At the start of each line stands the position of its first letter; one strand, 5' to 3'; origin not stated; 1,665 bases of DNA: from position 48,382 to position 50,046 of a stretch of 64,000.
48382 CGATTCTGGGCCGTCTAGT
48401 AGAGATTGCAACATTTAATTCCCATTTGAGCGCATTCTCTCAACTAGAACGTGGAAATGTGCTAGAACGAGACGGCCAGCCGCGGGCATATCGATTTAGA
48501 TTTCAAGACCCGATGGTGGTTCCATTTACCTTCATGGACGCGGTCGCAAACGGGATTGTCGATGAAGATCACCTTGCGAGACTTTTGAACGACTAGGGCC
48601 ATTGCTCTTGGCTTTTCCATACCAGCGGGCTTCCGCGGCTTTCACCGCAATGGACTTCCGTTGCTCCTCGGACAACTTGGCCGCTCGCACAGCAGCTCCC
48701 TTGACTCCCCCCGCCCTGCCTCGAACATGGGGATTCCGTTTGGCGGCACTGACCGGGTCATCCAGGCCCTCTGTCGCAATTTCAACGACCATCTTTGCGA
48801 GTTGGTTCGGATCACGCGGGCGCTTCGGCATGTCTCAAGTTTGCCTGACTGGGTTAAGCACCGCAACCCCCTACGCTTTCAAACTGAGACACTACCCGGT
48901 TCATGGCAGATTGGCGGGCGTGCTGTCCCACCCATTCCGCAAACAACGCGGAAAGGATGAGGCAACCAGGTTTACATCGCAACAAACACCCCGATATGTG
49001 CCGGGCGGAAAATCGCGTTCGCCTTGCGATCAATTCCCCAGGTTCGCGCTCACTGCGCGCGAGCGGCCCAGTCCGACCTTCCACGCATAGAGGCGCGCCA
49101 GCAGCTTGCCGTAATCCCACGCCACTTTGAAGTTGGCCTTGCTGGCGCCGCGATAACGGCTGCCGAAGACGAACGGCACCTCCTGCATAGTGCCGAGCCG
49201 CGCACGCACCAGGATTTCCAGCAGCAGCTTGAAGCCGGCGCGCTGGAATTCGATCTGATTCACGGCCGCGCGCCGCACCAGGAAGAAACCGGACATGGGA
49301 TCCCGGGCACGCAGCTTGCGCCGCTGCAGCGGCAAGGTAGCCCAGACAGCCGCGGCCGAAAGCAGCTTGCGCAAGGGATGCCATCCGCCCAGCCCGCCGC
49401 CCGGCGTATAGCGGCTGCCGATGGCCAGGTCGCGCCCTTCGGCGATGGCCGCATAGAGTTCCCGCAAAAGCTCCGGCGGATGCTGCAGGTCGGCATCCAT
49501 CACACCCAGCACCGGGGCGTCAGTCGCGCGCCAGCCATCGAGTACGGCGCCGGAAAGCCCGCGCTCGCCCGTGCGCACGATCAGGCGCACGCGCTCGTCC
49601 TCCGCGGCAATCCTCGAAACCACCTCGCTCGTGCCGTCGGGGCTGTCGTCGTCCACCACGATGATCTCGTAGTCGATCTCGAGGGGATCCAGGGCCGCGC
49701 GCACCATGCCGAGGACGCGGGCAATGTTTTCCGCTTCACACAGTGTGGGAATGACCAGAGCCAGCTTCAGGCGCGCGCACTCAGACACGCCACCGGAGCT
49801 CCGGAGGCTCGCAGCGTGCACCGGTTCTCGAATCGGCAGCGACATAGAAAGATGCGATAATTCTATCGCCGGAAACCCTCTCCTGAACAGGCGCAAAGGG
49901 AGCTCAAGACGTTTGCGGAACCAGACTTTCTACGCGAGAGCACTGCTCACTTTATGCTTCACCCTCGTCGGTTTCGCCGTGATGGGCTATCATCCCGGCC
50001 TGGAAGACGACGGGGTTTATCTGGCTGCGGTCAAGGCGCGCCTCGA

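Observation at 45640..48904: IS1-family cargo transposon with perfect 20-bp inverted ends and an 8-bp target duplication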

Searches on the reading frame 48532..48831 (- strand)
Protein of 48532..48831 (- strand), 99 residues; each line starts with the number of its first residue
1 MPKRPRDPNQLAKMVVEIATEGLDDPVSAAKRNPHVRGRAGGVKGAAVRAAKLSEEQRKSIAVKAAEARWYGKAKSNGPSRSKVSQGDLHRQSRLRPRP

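Call 3: search_protein_families(library=pfam, proteins=[window:48532-48831:-], max_evalue=0.01)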
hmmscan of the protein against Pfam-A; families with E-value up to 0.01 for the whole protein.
window:48532-48831:- (99 aa): 0 families

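Call 8: search_protein_families(library=ncbifam, proteins=[window:48532-48831:-], max_evalue=0.01)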
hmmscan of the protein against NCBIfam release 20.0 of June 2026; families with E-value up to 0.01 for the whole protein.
window:48532-48831:- (99 aa): 0 families

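Call 9: search_protein_families(library=padloc, proteins=[window:48532-48831:-], max_evalue=0.01)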
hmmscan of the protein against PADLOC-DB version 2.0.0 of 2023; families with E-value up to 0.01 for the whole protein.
window:48532-48831:- (99 aa): 0 families

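Call 60: find_homologous_proteins(query=window:48532-48831:-, max_evalue=0.001)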
Query window:48532-48831:- (99 aa): 71 proteins with E <= 0.001 among 83 candidates.
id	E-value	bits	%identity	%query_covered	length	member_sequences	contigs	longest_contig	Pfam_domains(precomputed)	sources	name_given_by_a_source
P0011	1.8e-55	203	100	100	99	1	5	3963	-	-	-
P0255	1.5e-30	123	82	77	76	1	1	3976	-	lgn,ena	-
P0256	9.0e-30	121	83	72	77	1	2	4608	-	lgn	-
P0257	6.5e-27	112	73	78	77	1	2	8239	-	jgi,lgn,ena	jgi:hypothetical protein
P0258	9.9e-27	111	72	80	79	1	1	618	-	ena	-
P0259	1.3e-19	88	66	71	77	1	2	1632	-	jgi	jgi:hypothetical protein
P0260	4.3e-19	87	69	71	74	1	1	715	-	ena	-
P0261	1.0e-18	85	65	71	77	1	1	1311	-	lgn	-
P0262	1.7e-18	85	64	71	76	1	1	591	-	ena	-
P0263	3.6e-18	84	66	71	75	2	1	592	-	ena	-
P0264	7.4e-18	83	65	71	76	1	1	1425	-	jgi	jgi:hypothetical protein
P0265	1.6e-17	82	66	72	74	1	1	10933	-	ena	-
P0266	1.6e-17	82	62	71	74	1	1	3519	-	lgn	-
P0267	5.2e-17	80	64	71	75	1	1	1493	-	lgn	-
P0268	7.3e-17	79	65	71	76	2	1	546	-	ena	-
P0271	1.5e-16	78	61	71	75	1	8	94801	-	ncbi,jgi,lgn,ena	jgi:hypothetical protein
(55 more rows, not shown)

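Call 95: find_encoding_contigs(protein=P0271, flank=4000, max_places=8)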
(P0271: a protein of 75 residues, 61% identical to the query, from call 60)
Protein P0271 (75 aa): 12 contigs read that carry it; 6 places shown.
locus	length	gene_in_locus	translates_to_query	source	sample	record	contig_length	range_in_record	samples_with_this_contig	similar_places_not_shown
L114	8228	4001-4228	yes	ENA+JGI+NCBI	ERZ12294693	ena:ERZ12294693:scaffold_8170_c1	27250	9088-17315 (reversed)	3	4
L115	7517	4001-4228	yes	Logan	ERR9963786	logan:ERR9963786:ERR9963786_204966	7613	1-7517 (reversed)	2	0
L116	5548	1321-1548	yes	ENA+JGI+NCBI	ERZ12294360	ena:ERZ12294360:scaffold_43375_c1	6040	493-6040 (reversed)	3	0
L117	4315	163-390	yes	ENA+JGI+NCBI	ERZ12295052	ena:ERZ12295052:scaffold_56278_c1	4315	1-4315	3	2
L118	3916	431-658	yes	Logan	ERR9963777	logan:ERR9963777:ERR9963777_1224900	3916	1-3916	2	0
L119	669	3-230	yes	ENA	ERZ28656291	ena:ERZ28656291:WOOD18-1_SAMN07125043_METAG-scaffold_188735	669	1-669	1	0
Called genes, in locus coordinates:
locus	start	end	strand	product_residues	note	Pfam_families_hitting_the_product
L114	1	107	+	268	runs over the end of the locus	PF01066:CDP-OH_P_transf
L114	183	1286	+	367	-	PF01118:Semialdhyde_dh, PF02774:Semialdhyde_dhC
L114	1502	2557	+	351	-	PF13784:Fic_N, PF02661:Fic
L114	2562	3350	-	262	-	PF00106:adh_short, PF08659:KR, PF13561:adh_short_C2, PF23441:SDR (weak)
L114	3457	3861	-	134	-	PF00190:Cupin_1, PF07883:Cupin_2, PF02311:AraC_binding (weak)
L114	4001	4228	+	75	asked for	-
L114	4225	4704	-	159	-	-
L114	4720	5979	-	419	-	PF06114:Peptidase_M78 (weak)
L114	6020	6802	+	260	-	PF03400:DDE_Tnp_IS1 (faint)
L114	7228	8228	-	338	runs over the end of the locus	PF00106:adh_short, PF23441:SDR (faint), PF13561:adh_short_C2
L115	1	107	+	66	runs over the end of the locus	?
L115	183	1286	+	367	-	PF01118:Semialdhyde_dh, PF02774:Semialdhyde_dhC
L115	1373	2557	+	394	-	PF13784:Fic_N, PF02661:Fic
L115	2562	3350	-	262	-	PF00106:adh_short, PF08659:KR, PF13561:adh_short_C2, PF23441:SDR (weak)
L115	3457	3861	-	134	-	PF00190:Cupin_1, PF07883:Cupin_2, PF02311:AraC_binding (weak)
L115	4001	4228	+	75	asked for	-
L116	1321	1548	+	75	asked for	-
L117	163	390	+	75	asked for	-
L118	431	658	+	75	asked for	-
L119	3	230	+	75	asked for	?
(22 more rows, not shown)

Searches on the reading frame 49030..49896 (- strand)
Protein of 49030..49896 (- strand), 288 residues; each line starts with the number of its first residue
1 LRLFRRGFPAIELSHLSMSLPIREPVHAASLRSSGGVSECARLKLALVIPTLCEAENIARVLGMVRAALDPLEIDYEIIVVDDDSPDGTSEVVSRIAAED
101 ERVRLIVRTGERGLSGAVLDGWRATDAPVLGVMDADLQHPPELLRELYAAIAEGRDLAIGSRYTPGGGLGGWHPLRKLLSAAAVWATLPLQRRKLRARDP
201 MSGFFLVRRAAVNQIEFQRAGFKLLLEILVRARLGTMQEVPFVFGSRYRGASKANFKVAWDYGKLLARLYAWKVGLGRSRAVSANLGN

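Call 3: search_protein_families(library=pfam, proteins=[window:49030-49896:-], max_evalue=0.01)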
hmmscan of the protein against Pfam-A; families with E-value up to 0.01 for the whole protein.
window:49030-49896:- (288 aa): 2 families
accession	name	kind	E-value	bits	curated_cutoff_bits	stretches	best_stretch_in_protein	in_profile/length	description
PF00535.33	Glycos_transf_2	-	2.1e-31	109.6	23.3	1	47-214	2-166/168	Glycosyl transferase family 2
PF13641.12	Glyco_tranf_2_3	-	7e-07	29.9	27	1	45-151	3-111/230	Glycosyltransferase like family 2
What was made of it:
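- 49030..49845 (-): Right flank gene: family-2 glycosyltransferase, convergent with ZIP. Its stop codon is 133 bp beyond the element. Pfam Glycos_transf_2 (call 3).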

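Call 90: find_encoding_contigs(protein=window:49030-49845:-, flank=5000, max_places=10)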
Protein window:49030-49845:- (271 aa): 3 contigs read that carry it; 3 places shown.
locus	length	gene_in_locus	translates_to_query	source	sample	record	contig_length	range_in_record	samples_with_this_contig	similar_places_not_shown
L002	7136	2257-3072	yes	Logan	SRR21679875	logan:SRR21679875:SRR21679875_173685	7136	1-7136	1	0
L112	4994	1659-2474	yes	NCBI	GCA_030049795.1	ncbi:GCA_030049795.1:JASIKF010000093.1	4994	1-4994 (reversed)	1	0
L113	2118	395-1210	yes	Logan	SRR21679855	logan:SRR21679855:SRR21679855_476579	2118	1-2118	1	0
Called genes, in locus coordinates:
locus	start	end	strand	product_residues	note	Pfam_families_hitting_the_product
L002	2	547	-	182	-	?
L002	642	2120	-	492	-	-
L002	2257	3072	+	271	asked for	PF13641:Glyco_tranf_2_3 (weak), PF00535:Glycos_transf_2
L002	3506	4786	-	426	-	PF20703:nSTAND1, PF13191:AAA_16 (weak), PF13401:AAA_22, PF00004:AAA (faint)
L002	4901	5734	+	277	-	PF03400:DDE_Tnp_IS1 (faint)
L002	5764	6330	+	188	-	PF00574:CLP_protease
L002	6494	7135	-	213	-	?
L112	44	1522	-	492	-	-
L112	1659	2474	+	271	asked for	PF13641:Glyco_tranf_2_3 (weak), PF00535:Glycos_transf_2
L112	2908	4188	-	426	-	PF20703:nSTAND1, PF13191:AAA_16 (weak), PF13401:AAA_22, PF00004:AAA (faint)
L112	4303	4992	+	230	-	?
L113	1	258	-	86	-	?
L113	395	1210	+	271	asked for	PF13641:Glyco_tranf_2_3 (weak), PF00535:Glycos_transf_2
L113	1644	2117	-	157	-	?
